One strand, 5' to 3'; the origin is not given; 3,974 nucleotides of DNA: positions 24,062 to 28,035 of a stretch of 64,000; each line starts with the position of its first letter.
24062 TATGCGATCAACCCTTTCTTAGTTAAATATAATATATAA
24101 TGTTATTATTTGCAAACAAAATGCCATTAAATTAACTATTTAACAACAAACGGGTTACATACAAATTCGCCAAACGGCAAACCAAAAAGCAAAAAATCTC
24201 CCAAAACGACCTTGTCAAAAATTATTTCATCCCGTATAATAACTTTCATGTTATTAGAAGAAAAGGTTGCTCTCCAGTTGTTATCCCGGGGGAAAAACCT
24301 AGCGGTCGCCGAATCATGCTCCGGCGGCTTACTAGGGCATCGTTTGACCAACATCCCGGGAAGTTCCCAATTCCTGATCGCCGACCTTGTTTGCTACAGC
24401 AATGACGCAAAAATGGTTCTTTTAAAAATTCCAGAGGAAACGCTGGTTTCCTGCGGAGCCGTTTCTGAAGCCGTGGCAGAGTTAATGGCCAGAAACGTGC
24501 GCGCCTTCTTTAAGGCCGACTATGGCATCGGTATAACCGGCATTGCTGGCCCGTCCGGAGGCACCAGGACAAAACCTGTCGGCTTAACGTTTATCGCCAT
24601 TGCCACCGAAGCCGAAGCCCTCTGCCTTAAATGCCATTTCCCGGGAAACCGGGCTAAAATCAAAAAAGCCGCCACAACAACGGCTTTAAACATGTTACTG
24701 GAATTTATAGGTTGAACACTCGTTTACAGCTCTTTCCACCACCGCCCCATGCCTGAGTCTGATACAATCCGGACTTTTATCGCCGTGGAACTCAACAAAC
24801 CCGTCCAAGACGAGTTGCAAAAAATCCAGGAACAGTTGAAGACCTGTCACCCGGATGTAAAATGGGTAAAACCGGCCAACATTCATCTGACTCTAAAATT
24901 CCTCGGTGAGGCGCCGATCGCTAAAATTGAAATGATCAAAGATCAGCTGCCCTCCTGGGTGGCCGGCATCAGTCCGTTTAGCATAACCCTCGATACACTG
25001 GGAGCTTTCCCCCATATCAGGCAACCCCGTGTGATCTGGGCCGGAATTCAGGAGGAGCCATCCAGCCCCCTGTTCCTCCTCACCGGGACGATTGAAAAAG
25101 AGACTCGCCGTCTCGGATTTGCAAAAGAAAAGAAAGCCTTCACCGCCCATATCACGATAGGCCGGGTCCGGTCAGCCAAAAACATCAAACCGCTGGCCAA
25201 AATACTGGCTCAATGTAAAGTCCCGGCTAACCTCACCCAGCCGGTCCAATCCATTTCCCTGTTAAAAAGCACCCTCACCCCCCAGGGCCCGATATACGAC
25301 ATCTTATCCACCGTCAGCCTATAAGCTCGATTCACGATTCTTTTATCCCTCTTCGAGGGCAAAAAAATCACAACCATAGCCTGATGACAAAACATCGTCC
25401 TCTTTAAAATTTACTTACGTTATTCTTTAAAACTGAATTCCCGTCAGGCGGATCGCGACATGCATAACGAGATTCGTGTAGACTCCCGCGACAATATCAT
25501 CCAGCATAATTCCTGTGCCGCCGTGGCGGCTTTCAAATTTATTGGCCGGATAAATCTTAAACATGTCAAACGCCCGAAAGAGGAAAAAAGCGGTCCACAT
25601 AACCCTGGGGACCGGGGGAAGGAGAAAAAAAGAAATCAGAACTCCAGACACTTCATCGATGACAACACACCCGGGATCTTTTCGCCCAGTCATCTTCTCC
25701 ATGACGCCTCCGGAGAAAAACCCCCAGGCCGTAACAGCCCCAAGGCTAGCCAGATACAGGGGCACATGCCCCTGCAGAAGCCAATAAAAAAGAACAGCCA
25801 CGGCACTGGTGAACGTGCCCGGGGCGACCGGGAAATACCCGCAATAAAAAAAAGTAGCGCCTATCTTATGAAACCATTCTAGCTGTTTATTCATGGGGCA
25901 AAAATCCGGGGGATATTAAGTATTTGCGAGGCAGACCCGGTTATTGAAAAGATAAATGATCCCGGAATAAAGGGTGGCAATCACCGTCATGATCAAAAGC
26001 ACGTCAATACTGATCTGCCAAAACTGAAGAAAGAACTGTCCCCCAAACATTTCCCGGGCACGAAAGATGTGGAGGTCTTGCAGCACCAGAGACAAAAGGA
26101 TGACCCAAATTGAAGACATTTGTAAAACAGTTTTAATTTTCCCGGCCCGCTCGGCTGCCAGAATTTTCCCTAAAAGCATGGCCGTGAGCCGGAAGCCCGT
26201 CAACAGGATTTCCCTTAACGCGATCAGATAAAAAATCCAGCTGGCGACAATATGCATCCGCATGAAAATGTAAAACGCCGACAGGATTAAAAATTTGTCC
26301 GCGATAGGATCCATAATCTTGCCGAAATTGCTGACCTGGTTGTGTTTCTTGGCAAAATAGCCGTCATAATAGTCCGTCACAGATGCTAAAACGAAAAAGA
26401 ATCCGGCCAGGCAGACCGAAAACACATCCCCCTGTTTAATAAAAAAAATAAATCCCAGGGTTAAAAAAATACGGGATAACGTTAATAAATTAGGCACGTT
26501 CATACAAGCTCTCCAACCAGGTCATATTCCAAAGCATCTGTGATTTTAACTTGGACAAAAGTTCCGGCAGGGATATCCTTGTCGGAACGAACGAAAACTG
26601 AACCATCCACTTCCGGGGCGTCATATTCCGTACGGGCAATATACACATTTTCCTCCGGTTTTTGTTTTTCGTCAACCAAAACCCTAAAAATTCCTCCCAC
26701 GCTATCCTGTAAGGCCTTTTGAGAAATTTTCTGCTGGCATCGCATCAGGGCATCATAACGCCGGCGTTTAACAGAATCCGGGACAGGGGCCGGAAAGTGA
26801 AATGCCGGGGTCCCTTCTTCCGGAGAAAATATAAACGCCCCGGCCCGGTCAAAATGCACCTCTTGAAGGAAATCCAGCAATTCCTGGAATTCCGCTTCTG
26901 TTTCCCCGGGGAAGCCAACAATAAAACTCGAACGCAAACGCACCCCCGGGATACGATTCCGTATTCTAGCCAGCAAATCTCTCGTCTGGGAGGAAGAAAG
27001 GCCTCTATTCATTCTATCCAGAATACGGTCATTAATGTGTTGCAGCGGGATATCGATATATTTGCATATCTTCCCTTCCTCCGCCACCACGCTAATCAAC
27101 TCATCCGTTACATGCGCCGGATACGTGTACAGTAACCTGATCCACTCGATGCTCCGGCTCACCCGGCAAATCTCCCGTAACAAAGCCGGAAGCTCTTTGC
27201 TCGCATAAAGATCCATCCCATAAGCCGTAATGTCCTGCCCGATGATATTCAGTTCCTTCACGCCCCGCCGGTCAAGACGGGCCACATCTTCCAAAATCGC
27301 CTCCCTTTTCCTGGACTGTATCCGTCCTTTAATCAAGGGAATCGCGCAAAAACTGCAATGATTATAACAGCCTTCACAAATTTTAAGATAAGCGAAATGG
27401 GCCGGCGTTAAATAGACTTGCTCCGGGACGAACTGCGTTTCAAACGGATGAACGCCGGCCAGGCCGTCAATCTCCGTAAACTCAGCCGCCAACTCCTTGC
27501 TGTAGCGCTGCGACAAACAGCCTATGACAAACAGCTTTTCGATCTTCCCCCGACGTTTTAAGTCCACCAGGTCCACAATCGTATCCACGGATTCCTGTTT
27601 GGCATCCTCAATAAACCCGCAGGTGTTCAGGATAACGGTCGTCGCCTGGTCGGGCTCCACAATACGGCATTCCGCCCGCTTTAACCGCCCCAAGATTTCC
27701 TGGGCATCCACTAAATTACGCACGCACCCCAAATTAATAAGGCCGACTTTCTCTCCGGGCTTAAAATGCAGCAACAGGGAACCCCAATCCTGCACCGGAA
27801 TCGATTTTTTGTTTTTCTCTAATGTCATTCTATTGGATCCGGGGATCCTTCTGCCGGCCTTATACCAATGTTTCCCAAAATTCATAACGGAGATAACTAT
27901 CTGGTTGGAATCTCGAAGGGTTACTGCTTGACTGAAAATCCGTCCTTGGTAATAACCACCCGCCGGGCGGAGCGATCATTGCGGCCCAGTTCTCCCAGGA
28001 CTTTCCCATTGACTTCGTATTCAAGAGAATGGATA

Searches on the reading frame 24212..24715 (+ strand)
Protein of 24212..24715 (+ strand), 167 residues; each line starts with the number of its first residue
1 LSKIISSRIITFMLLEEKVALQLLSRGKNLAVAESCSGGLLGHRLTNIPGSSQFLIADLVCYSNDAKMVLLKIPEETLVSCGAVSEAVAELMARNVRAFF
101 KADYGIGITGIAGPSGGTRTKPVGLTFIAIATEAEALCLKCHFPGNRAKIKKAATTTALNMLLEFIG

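Call 38: search_protein_families(library=pfam, proteins=[window:24212-24715:+], max_evalue=0.00001)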
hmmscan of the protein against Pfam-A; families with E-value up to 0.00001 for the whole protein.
window:24212-24715:+ (167 aa): 1 family
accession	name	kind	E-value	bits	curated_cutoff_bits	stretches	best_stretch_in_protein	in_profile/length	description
PF02464.23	CinA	-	1.3e-51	174.7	23.5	1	15-165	4-154/155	Competence-damaged protein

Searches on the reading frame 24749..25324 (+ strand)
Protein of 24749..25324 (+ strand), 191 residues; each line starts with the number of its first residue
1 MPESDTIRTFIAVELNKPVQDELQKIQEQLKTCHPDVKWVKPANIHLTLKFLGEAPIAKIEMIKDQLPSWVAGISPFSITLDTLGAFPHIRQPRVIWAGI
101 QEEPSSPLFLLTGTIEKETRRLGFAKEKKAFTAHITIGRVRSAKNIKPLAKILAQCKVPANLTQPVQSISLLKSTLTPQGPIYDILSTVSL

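Call 38: search_protein_families(library=pfam, proteins=[window:24749-25324:+], max_evalue=0.00001)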
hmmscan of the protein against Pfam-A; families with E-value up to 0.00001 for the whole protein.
window:24749-25324:+ (191 aa): 3 families
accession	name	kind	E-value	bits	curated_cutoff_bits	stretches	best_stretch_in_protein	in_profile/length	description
PF02834.22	LigT_PEase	-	7.2e-28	97.1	23.3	2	13-97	1-87/87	LigT like Phosphoesterase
PF13563.12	2_5_RNA_ligase2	-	1.1e-13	51.9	27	1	22-172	8-146/152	2'-5' RNA ligase superfamily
PF10469.15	AKAP7_NLS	-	6.8e-10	39.6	24.4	1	10-191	4-208/208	AKAP7 2'5' RNA ligase-like domain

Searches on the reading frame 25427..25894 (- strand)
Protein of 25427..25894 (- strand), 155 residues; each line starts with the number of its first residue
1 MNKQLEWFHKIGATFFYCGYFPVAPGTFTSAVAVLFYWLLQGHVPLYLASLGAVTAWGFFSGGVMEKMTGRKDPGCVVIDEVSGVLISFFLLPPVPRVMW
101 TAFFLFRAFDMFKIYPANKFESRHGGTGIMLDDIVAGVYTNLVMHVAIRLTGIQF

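Call 65: search_protein_families(library=pfam, proteins=[window:25427-25894:-], max_evalue=0.00001)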
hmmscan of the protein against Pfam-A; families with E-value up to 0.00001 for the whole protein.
window:25427-25894:- (155 aa): 1 family
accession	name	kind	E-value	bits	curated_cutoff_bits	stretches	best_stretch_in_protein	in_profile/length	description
PF04608.18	PgpA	-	1.6e-38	132.3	28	1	13-147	3-140/141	Phosphatidylglycerophosphatase A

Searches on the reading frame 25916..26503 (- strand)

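Call 65: search_protein_families(library=pfam, proteins=[window:25916-26503:-], max_evalue=0.00001)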
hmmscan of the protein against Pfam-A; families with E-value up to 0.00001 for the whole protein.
window:25916-26503:- (195 aa): 1 family
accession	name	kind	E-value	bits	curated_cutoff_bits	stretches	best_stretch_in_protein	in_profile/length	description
PF01066.26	CDP-OH_P_transf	-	7.9e-35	120.9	22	1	1-147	1-138/152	CDP-alcohol phosphatidyltransferase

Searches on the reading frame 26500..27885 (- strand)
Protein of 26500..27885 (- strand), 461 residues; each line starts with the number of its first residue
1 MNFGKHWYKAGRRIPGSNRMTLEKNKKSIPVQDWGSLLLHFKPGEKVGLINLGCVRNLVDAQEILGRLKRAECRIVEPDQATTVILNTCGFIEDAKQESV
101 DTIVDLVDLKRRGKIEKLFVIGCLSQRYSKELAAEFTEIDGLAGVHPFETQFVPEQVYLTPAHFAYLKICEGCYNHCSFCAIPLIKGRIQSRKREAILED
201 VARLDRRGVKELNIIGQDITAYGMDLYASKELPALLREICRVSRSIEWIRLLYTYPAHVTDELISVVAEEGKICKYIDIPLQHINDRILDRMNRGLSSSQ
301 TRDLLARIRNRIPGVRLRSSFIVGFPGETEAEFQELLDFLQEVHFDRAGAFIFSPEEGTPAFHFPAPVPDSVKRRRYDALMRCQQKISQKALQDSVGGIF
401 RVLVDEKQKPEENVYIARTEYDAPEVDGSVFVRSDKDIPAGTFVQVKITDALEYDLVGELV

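Call 65: search_protein_families(library=pfam, proteins=[window:26500-27885:-], max_evalue=0.00001)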
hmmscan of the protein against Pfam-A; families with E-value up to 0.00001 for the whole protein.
window:26500-27885:- (461 aa): 4 families
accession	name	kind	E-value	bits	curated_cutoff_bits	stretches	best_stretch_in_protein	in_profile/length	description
PF04055.27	Radical_SAM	-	3.2e-25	89.7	29.5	1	169-340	3-166/166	Radical SAM superfamily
PF18693.7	TRAM_2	-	8.8e-22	77.5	27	1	396-461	1-63/63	TRAM domain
PF00919.26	UPF0004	-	2.3e-19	69.6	27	1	46-144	1-98/98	Uncharacterized protein family UPF0004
PF01938.26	TRAM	-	8.5e-06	26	21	0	396-461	4-61/61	TRAM domain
